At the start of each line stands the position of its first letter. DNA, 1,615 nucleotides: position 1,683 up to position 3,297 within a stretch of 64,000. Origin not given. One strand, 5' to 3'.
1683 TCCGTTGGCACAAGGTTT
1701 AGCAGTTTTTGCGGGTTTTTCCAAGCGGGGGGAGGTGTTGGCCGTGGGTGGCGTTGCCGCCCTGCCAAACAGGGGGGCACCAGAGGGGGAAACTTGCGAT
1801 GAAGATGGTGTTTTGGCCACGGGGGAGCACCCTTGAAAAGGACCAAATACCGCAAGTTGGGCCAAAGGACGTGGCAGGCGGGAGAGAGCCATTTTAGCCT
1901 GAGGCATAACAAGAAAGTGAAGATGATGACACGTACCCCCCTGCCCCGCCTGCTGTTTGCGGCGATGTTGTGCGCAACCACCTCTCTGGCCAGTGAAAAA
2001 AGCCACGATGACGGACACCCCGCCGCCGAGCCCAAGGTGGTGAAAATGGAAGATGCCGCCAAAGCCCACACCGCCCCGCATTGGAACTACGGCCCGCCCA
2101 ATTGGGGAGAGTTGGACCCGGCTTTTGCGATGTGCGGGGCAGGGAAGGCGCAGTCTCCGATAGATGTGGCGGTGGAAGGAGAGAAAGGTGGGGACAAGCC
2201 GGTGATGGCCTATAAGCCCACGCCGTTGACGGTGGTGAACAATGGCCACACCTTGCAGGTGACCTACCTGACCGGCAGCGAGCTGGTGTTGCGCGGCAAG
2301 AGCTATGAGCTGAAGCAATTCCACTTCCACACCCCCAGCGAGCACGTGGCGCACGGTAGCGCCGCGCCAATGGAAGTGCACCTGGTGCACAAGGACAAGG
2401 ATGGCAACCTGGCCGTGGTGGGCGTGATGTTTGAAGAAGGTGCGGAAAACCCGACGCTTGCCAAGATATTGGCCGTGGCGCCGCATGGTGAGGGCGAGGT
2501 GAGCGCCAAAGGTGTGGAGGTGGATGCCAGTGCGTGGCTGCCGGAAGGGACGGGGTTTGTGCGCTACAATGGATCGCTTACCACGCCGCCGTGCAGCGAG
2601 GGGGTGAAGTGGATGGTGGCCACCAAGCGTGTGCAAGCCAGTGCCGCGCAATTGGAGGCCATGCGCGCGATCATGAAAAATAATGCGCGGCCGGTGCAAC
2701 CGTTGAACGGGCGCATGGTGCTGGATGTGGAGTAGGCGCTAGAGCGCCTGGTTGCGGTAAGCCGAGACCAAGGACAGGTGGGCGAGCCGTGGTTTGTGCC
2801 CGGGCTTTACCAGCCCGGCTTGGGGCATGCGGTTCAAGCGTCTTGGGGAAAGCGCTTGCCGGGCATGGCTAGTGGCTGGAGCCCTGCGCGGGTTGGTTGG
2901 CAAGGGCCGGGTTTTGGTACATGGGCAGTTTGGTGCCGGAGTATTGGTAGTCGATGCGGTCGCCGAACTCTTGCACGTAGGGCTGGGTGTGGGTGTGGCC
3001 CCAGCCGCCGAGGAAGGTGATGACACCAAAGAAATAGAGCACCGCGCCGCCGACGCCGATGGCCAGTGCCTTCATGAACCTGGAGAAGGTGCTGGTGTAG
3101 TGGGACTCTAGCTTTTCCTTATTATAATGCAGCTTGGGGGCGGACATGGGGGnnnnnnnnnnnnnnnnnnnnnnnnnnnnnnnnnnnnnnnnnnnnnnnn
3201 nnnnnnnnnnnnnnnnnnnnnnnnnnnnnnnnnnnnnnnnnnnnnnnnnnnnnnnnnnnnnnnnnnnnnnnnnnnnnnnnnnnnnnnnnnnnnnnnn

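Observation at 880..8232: Fragmented aa3 oxidase locus with a carbonic anhydrase and a hydrolase intercalated, and coxB and SURF1 elsewhere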

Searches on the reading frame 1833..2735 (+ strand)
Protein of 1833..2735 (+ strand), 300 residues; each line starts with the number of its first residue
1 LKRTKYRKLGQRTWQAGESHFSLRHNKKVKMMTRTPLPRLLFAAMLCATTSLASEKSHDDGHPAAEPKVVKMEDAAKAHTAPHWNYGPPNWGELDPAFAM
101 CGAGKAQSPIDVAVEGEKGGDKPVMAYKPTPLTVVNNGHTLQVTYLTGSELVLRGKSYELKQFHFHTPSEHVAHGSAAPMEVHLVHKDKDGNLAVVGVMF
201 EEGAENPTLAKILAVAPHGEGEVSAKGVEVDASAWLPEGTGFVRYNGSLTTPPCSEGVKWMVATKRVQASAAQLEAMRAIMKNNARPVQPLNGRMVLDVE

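Call 3: search_protein_families(library=pfam, proteins=[window:1833-2735:+], max_evalue=0.01)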
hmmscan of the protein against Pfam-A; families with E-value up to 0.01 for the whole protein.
window:1833-2735:+ (300 aa): 1 family
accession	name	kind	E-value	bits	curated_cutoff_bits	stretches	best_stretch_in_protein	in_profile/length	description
PF00194.26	Carb_anhydrase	-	6.5e-40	137.8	27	1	87-297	2-251/254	Eukaryotic-type carbonic anhydrase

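Call 13: search_protein_families(library=ncbifam, proteins=[window:1833-2735:+], max_evalue=1)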
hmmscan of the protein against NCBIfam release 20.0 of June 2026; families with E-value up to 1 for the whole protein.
window:1833-2735:+ (300 aa): 1 family
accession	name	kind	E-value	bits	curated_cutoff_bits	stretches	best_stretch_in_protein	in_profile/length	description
NF011792.0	PRK15260.1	equivalog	0.038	13.8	264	1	160-233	53-126/178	fimbrial protein SteF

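Call 36: find_homologous_proteins(query=window:1923-2735:+, max_evalue=1e-10)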
Query window:1923-2735:+ (270 aa): 7967 proteins with E <= 1e-10 among 8000 candidates; the best 120 are listed.
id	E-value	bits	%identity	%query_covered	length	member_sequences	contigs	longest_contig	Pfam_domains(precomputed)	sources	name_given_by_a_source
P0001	1.0e-179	613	100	100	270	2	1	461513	PF00194.27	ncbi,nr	ncbi:MAG: hypothetical protein GC129_01070 [Proteobacteria bacterium]|nr:hypothetical protein [Pseud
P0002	1.5e-94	334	45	88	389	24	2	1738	PF00194.27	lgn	-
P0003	7.3e-70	253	50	87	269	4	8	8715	PF00194.27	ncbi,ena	-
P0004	7.2e-68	247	52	80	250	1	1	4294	PF00194.27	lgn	-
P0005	1.3e-66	243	52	80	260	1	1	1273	PF00194.27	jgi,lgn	-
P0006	1.7e-66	242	53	79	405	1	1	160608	PF00194.27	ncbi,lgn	-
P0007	2.6e-66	242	54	82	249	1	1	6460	PF00194.27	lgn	-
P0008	6.2e-66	240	52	80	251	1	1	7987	PF00194.27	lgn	-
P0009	1.5e-65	239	52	80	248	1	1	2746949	PF00194.27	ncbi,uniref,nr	ncbi:carbonic anhydrase [Erythrobacter sp. HKB08]|uniref:carbonic anhydrase n=1 Tax=Erythrobacter sp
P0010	2.9e-65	238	53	81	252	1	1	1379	PF00194.27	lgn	-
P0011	4.8e-65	237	52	83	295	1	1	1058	PF00194.27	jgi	jgi:carbonic anhydrase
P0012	5.5e-65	237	53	81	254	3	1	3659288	PF00194.27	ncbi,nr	ncbi:carbonic anhydrase family protein [Novosphingobium sp. MW5]|nr:carbonic anhydrase family protei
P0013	8.1e-65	237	52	80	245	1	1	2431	PF00194.27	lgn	-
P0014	1.3e-64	236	45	96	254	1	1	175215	PF00194.27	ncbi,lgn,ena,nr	ncbi:MAG: carbonic anhydrase [Anaerolineae bacterium]|nr:carbonic anhydrase [Anaerolineae bacterium]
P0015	1.4e-64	236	51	80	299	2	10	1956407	PF00194.27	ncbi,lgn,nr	ncbi:MAG: carbonate dehydratase [Anaerolineae bacterium]|nr:carbonic anhydrase family protein [Anaer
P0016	1.9e-64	236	52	81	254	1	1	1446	PF00194.27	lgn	-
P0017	2.0e-64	235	44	100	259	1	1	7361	PF00194.27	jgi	jgi:carbonic anhydrase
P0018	2.7e-64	235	53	79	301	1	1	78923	PF00194.27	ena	-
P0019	2.8e-64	235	51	79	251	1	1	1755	PF00194.27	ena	-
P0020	4.1e-64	234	46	96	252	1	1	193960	PF00194.27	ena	-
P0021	4.6e-64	234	46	96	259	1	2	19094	PF00194.27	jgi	-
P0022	5.0e-64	234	52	80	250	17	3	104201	PF00194.27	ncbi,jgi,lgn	ncbi:MAG: carbonic anhydrase family protein [Pseudomonadota bacterium]|jgi:carbonic anhydrase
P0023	5.3e-64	234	52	80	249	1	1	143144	PF00194.27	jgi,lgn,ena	-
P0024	6.1e-64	234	51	82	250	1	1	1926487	PF00194.27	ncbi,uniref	ncbi:carbonic anhydrase [Emcibacter sp.]|uniref:carbonic anhydrase n=1 Tax=Emcibacter sp. TaxID=1979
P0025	6.2e-64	234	48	86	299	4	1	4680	PF00194.27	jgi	jgi:carbonic anhydrase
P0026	6.4e-64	234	52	80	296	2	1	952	PF00194.27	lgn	-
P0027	6.5e-64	234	52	81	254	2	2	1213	PF00194.27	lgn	-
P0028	9.4e-64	233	52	80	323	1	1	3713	PF00194.27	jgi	jgi:carbonic anhydrase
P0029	9.6e-64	233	52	81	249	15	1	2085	PF00194.27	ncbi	-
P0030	9.9e-64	233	52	80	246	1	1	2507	PF00194.27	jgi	jgi:carbonic anhydrase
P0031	1.1e-63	233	52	80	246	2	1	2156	PF00194.27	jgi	jgi:carbonic anhydrase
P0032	1.1e-63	233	49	81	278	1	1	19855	PF00194.27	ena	-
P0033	1.4e-63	233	49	80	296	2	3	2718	PF00194.27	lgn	-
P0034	1.4e-63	233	50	82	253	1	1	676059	PF00194.27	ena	-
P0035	1.4e-63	233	50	84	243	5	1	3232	PF00194.27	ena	-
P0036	1.5e-63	233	54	79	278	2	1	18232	PF00194.27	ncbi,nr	ncbi:MAG: carbonic anhydrase family protein [Caldilineaceae bacterium]|nr:carbonic anhydrase family 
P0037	1.6e-63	233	49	85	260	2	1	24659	PF00194.27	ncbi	-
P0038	1.8e-63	232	51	80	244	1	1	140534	PF00194.27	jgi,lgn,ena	-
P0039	1.8e-63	232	50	80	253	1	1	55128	PF00194.27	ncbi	-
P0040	1.9e-63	232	51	82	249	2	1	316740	PF00194.27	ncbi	-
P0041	2.1e-63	232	50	79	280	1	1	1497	PF00194.27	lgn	-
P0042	2.1e-63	232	46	99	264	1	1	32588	PF00194.27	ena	-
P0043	2.1e-63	232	51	81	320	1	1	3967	PF00194.27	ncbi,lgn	-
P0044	2.1e-63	232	52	84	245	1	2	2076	PF00194.27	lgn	-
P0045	2.3e-63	232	45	97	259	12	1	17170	PF00194.27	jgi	-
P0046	2.6e-63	232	49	78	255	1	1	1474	PF00194.27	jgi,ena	-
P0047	2.7e-63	232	53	80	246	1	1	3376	PF00194.27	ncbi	-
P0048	3.0e-63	232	52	80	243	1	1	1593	PF00194.27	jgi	-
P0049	3.1e-63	232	48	87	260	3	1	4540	PF00194.27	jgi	-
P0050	3.2e-63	232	52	80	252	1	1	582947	PF00194.27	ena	-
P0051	3.7e-63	231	51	80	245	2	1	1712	PF00194.27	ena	-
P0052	3.9e-63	231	50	80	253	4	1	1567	PF00194.27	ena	-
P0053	3.9e-63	231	52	81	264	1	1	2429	PF00194.27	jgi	-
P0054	4.1e-63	231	49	80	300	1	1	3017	PF00194.27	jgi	jgi:carbonic anhydrase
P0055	4.6e-63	231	48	82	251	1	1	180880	PF00194.27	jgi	jgi:carbonic anhydrase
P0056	4.7e-63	231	51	81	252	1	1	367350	PF00194.27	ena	-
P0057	4.9e-63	231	52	80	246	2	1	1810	PF00194.27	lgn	-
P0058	5.4e-63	231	51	80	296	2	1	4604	PF00194.27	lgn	-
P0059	8.9e-63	230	50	80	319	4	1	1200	PF00194.27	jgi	jgi:carbonic anhydrase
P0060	9.0e-63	230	47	83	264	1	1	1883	PF00194.27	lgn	-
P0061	1.0e-62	230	50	80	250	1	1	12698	PF00194.27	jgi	jgi:carbonic anhydrase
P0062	1.1e-62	230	47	81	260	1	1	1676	PF00194.27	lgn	-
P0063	1.1e-62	230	52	79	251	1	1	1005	PF00194.27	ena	-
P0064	1.2e-62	230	50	80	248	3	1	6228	PF00194.27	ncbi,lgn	-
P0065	1.2e-62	230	51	80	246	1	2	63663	PF00194.27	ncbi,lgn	ncbi:MAG: carbonic anhydrase family protein [Candidatus Thiodiazotropha sp.]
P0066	1.4e-62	229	49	81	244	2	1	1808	PF00194.27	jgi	jgi:carbonic anhydrase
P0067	1.5e-62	229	48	98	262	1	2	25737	PF00194.27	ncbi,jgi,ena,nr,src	ncbi:MAG TPA: carbonic anhydrase family protein [Usitatibacter sp.]|nr:carbonic anhydrase family pro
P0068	1.5e-62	229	52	80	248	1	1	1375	PF00194.27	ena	-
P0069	1.8e-62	229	49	83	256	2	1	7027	PF00194.27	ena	-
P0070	1.9e-62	229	52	80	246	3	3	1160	PF00194.27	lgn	-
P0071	2.0e-62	229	48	85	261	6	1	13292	PF00194.27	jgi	jgi:carbonic anhydrase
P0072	2.0e-62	229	52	80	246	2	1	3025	PF00194.27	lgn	-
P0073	2.2e-62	229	49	80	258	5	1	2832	PF00194.27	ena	-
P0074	2.3e-62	229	54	80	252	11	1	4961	PF00194.27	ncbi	-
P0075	2.3e-62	229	51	82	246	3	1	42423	PF00194.27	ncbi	ncbi:carbonic anhydrase [Deferrisoma palaeochoriense]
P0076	2.6e-62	229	50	80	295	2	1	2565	PF00194.27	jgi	jgi:carbonic anhydrase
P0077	2.7e-62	228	49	80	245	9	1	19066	PF00194.27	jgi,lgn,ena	-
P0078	2.7e-62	228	49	81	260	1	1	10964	PF00194.27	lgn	-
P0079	2.8e-62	228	47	85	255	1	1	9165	PF00194.27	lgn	-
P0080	3.0e-62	228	48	94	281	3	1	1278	PF00194.27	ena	-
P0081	3.4e-62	228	49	83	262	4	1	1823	PF00194.27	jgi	-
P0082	3.8e-62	228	50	80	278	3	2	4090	PF00194.27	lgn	-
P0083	4.0e-62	228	50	80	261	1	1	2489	PF00194.27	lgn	-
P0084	4.6e-62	228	50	80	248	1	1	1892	PF00194.27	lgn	-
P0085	4.6e-62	228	44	97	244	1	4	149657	PF00194.27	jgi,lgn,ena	-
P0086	4.9e-62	228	52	80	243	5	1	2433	PF00194.27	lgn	-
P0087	4.9e-62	228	48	87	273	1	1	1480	PF00194.27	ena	-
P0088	5.3e-62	228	49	83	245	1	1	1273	PF00194.27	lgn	-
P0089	5.3e-62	228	50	80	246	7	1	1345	PF00194.27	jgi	jgi:carbonic anhydrase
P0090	5.4e-62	227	50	83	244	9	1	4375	PF00194.27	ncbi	-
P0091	5.4e-62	227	53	80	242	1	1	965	PF00194.27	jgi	jgi:carbonic anhydrase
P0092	5.6e-62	227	51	80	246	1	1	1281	PF00194.27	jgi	-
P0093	5.6e-62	227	52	81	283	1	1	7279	PF00194.27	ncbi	-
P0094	5.7e-62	227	51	80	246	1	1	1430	PF00194.27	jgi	jgi:carbonic anhydrase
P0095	6.0e-62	227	50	82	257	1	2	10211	PF00194.27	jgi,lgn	-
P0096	6.1e-62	227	53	80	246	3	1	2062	PF00194.27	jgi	jgi:carbonic anhydrase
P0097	6.5e-62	227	52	81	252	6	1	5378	PF00194.27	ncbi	-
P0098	6.5e-62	227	44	95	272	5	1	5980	PF00194.27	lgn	-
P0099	7.0e-62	227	49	80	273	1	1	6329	PF00194.27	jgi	jgi:carbonic anhydrase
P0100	7.4e-62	227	52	80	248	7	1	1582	PF00194.27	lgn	-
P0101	7.8e-62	227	46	97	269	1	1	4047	PF00194.27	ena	-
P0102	7.8e-62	227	50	83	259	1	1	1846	PF00194.27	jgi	jgi:carbonic anhydrase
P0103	8.0e-62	227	50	84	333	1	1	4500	PF00194.27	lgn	-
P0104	8.0e-62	227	49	80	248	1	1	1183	PF00194.27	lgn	-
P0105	8.3e-62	227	50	85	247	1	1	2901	PF00194.27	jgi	jgi:carbonic anhydrase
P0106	9.4e-62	227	53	80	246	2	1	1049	PF00194.27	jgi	-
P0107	1.0e-61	227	51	81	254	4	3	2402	PF00194.27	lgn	-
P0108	1.0e-61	227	51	83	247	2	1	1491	PF00194.27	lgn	-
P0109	1.0e-61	227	48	86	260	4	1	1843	PF00194.27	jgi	jgi:carbonic anhydrase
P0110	1.0e-61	227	49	80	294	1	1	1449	PF00194.27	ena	-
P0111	1.1e-61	227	50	80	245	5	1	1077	PF00194.27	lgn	-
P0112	1.1e-61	227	48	81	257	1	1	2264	PF00194.27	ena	-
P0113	1.2e-61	226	51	79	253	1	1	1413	PF00194.27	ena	-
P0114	1.2e-61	226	48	82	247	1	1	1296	PF00194.27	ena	-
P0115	1.3e-61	226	48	80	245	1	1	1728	PF00194.27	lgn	-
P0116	1.3e-61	226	50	80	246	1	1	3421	PF00194.27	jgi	jgi:carbonic anhydrase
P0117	1.4e-61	226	47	85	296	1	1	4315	PF00194.27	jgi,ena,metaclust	metaclust:\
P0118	1.4e-61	226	50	80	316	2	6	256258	PF00194.27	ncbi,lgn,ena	-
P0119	1.4e-61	226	52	80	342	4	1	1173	PF00194.27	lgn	-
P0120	1.5e-61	226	47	89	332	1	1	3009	PF00194.27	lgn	-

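Call 37: find_encoding_contigs(protein=P0001, flank=10000, max_places=3)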
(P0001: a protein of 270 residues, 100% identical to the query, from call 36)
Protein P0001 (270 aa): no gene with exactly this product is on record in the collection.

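Call 65: find_encoding_contigs(protein=P0003, flank=6000, max_places=3)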
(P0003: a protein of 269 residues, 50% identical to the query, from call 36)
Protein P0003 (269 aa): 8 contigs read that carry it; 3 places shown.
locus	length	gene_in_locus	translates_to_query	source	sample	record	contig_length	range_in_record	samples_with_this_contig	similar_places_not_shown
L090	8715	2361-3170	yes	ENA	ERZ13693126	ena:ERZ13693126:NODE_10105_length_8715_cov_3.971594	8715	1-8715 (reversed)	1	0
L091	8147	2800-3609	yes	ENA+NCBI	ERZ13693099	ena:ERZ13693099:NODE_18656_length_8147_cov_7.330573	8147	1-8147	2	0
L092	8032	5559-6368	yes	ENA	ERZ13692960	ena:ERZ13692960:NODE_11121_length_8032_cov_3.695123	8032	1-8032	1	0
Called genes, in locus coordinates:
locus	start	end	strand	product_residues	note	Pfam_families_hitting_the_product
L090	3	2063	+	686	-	?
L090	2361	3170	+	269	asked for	PF00194:Carb_anhydrase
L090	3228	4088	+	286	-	PF08534:Redoxin, PF00578:AhpC-TSA, PF00085:Thioredoxin (weak), PF13098:Thioredoxin_2, PF13905:Thioredoxin_8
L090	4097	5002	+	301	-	PF04439:Adenyl_transf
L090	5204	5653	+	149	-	-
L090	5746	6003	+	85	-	PF02604:PhdYeFM_antitox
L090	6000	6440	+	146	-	PF01850:PIN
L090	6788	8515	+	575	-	PF13540:RCC1_2 (weak), PF25390:WD40_RLD, PF13540:RCC1_2, PF05345:He_PIG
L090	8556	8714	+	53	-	?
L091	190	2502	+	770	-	PF13540:RCC1_2, PF25390:WD40_RLD, PF25390:WD40_RLD, PF13540:RCC1_2, PF05345:He_PIG, PF05345:He_PIG, PF18911:PKD_4, PF18911:PKD_4, +7 more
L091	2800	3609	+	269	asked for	PF00194:Carb_anhydrase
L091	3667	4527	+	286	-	PF08534:Redoxin, PF00578:AhpC-TSA, PF00085:Thioredoxin (weak), PF13098:Thioredoxin_2, PF13905:Thioredoxin_8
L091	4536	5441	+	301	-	PF04439:Adenyl_transf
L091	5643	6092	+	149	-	-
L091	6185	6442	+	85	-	PF02604:PhdYeFM_antitox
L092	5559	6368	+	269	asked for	PF00194:Carb_anhydrase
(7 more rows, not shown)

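Call 66: find_encoding_contigs(protein=P0006, flank=6000, max_places=2)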
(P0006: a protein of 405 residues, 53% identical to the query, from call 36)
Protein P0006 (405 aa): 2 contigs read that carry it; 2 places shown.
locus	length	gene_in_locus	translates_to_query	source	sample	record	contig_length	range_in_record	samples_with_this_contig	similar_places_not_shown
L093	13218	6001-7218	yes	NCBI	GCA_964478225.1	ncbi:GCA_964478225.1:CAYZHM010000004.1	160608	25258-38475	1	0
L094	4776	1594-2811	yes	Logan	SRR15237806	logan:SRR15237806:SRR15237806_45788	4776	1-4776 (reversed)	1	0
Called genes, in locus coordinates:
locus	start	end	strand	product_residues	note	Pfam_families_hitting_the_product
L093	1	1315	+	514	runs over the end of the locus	PF21760:SecD_1st, PF22599:SecDF_P1_head, PF02355:SecD_SecF_C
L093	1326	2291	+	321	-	PF07549:Sec_GG, PF02355:SecD_SecF_C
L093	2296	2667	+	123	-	PF04430:DUF498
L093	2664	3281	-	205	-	PF00081:Sod_Fe_N, PF02777:Sod_Fe_C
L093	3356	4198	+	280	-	PF00494:SQS_PSY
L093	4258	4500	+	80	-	-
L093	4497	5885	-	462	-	PF01134:GIDA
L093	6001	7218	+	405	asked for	PF00194:Carb_anhydrase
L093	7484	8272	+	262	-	PF00194:Carb_anhydrase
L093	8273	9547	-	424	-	PF00817:IMS, PF21999:IMS_HHH_1 (weak), PF11799:IMS_C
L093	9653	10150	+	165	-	PF04391:DUF533, PF05099:TerB (weak)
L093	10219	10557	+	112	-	PF12797:Fer4_2 (faint), PF12837:Fer4_6 (faint), PF13237:Fer4_10 (faint), PF13183:Fer4_8 (faint), PF12838:Fer4_7 (weak), PF13187:Fer4_9 (weak), PF00037:Fer4 (weak), PF11953:DUF3470, +1 more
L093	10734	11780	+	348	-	PF00291:PALP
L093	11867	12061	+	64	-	-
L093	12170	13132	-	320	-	-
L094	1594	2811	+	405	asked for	PF00194:Carb_anhydrase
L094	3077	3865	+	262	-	PF00194:Carb_anhydrase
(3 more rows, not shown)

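Call 79: list_cluster_members(proteins=[P0001, P0121])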
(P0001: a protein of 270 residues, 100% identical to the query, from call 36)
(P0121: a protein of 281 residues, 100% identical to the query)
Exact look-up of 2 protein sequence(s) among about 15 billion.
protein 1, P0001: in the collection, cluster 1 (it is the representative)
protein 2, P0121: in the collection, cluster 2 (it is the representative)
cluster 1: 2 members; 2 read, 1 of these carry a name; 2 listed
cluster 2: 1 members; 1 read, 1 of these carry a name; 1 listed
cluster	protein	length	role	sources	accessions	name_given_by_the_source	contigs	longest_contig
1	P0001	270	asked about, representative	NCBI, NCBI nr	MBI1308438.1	MAG: hypothetical protein GC129_01070 [Proteobacteria bacterium] | hypothetical protein [Pseudomonadota bacterium]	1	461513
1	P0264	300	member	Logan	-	-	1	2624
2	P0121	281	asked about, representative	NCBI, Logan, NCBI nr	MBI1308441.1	MAG: hypothetical protein GC129_01085 [Proteobacteria bacterium] | hypothetical protein [Pseudomonadota bacterium]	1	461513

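Call 80: find_encoding_contigs(protein=P0264, flank=5000, max_places=3)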
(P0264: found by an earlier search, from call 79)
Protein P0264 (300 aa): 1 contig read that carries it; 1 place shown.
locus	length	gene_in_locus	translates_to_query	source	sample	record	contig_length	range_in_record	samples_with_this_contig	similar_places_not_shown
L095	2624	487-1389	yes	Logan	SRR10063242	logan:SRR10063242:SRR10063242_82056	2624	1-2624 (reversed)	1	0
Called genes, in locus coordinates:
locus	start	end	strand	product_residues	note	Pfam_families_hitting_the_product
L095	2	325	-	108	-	?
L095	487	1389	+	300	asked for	PF00194:Carb_anhydrase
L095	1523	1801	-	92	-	-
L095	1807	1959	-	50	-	-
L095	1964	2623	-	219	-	?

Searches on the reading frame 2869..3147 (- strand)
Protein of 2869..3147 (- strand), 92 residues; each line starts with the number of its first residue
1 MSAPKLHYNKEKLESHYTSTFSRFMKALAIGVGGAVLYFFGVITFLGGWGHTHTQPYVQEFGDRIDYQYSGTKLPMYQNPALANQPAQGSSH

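Call 3: search_protein_families(library=pfam, proteins=[window:2869-3147:-], max_evalue=0.01)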
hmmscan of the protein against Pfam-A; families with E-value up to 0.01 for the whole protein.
window:2869-3147:- (92 aa): 0 families

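Call 13: search_protein_families(library=ncbifam, proteins=[window:2869-3147:-], max_evalue=1)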
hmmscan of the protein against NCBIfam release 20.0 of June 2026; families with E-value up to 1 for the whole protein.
window:2869-3147:- (92 aa): 0 families

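Call 18: search_solved_structures(query=A1, max_evalue=10, show_alignments=3)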
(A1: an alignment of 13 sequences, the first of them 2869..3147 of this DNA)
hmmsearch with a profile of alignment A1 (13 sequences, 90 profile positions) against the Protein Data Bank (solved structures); distinct sequences matched with E-value up to 10: 1.
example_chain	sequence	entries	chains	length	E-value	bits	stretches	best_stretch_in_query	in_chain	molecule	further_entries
3hiq_A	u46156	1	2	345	0.0033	20.5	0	47-82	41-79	Vacuolar saporin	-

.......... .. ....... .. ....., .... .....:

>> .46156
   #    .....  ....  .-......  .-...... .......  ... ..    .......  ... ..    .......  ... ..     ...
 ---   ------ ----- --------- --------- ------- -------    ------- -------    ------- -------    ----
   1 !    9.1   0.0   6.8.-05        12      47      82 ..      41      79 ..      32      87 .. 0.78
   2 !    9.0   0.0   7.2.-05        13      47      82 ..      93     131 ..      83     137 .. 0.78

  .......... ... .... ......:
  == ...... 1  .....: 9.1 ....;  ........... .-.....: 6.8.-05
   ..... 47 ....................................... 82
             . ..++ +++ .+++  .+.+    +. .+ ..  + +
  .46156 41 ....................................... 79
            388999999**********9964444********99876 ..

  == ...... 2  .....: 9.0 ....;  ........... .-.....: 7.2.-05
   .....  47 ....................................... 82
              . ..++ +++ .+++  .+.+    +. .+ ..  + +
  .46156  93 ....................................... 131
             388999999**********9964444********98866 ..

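Call 19: search_protein_families(library=pfam, alignment_id=A1, max_evalue=10)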
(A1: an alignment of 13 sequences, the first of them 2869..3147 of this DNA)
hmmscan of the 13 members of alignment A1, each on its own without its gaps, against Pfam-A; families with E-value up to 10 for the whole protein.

A. member 1, window:2869-3147:- (92 aa): 0 families

B. families by the number of members that match (of 13 scanned): 9 families
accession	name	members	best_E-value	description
PF09973.14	DUF2208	1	0.043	Predicted membrane protein (DUF2208)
PF04515.18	Choline_transpo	1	0.05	Plasma-membrane choline transporter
PF09767.14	DUF2053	1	0.056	Predicted membrane protein (DUF2053)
PF00689.26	Cation_ATPase_C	1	0.06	Cation transporting ATPase, C-terminus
PF03137.26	OATP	1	0.079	Organic Anion Transporter Polypeptide (OATP) family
PF13190.11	PDGLE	1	0.099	PDGLE domain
PF20349.3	DUF6644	1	0.1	Family of unknown function (DUF6644)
PF21491.2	MIMI_R596-like_C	1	0.12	Mimivirus sulfhydryl oxidase R596-like, C-terminal domain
PF16479.10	DUF5056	1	0.17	Domain of unknown function (DUF5056)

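Call 63: search_protein_representatives(protein=window:2869-3147:-)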
Query: 92 residues. Proteins with E-value up to 0.001 (for the whole library): 31; up to 1e-10: 20; up to 1e-30: 0. The best 31 are listed.
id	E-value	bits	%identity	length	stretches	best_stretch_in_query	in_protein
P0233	3.5e-24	100.8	53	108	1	3-88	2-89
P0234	2.6e-23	98.0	54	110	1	3-92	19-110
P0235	2.5e-22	94.9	53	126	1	2-84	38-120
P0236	1.7e-21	92.2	55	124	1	3-87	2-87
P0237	2.0e-20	88.8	52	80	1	1-79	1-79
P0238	2.1e-20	88.7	51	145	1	5-84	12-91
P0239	8.7e-19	83.5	48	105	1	3-88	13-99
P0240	1.3e-17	79.8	46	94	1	5-84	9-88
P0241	5.3e-17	77.8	47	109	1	2-82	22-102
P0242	3.1e-16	75.4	50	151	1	5-80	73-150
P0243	8.3e-16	74.0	49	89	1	2-79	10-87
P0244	2.4e-15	72.5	47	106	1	4-78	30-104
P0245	1.3e-14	70.2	42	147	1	4-84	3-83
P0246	5.0e-14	68.3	48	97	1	2-79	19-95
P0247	9.2e-14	67.5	48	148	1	6-78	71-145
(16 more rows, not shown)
